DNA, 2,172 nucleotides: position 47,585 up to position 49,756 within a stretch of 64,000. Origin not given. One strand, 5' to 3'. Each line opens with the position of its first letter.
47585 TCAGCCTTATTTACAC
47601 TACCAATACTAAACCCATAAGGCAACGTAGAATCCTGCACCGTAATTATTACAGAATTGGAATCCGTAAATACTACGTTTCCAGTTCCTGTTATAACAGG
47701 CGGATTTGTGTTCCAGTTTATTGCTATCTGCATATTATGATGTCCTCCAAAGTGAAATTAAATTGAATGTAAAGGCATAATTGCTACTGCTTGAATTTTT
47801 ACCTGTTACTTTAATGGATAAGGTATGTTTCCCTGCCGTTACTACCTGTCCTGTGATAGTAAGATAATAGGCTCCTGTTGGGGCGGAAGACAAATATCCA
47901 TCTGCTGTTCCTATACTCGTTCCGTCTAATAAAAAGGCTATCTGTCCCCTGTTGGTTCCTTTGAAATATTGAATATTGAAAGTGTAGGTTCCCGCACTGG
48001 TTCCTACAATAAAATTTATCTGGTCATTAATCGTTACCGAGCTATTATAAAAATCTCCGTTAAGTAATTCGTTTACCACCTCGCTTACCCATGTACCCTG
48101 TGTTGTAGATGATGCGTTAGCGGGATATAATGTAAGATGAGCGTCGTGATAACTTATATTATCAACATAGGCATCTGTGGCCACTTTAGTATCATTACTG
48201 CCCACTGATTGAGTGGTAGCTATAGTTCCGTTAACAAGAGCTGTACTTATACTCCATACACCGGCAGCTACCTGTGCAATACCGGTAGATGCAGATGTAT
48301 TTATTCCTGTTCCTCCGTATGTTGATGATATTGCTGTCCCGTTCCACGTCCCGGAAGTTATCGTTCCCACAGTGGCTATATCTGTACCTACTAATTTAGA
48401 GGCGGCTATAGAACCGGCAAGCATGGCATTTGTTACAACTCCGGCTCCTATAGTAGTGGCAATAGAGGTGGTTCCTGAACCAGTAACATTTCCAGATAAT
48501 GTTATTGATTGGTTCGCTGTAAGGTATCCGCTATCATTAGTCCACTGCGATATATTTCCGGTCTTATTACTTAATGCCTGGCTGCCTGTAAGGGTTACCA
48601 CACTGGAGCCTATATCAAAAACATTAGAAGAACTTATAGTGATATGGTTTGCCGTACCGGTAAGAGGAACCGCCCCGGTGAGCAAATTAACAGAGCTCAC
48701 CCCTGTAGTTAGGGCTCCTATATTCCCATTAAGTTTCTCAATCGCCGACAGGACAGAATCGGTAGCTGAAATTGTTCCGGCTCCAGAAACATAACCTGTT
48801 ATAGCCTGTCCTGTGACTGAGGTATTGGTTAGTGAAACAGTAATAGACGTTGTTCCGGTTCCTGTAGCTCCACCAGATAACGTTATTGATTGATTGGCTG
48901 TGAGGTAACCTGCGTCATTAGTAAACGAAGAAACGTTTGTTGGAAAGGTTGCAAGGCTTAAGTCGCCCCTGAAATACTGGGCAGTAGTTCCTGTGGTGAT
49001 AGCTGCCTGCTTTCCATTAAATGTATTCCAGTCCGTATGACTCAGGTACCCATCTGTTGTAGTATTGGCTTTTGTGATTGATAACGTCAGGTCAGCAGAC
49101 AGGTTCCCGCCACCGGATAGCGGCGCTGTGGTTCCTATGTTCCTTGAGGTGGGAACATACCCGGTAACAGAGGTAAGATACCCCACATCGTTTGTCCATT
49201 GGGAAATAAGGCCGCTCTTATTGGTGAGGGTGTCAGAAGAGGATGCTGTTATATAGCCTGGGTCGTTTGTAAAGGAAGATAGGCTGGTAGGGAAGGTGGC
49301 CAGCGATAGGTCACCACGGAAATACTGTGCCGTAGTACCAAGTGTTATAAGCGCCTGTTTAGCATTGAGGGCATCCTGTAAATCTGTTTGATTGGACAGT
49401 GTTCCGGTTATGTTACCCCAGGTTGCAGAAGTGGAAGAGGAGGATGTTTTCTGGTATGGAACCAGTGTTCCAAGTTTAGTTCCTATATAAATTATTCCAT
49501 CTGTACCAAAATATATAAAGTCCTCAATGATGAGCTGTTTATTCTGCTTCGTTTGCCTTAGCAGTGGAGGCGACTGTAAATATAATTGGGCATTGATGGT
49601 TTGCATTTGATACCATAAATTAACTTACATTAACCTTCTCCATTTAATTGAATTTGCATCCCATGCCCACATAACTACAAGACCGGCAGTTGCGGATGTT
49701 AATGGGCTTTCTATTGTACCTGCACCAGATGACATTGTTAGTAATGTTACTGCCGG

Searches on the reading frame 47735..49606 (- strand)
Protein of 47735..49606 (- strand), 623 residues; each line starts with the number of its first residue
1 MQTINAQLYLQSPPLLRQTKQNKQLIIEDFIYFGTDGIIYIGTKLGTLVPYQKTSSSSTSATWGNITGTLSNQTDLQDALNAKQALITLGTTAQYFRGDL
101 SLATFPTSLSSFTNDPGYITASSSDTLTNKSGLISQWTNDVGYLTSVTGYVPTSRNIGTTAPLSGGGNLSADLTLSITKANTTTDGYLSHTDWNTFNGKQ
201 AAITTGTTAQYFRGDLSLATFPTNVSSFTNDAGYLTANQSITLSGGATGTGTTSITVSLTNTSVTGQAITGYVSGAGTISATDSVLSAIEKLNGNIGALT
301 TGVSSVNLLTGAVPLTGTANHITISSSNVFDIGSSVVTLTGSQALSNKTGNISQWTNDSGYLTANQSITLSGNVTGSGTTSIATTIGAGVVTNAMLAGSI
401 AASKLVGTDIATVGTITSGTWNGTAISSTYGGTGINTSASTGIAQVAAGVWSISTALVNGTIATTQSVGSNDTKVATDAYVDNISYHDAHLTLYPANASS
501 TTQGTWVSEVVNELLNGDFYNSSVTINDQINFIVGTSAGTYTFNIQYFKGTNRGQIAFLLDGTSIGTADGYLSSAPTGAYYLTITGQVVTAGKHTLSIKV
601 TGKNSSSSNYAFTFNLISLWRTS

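Call 10: search_protein_families(library=phrogs, proteins=[window:47735-49606:-], max_evalue=0.00001)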
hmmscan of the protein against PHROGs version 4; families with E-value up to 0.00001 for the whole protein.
window:47735-49606:- (623 aa): 0 families

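Call 44: find_encoding_contigs(protein=window:47735-49606:-, flank=10000, max_places=1)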
Protein window:47735-49606:- (623 aa): no gene with exactly this product is on record in the collection.
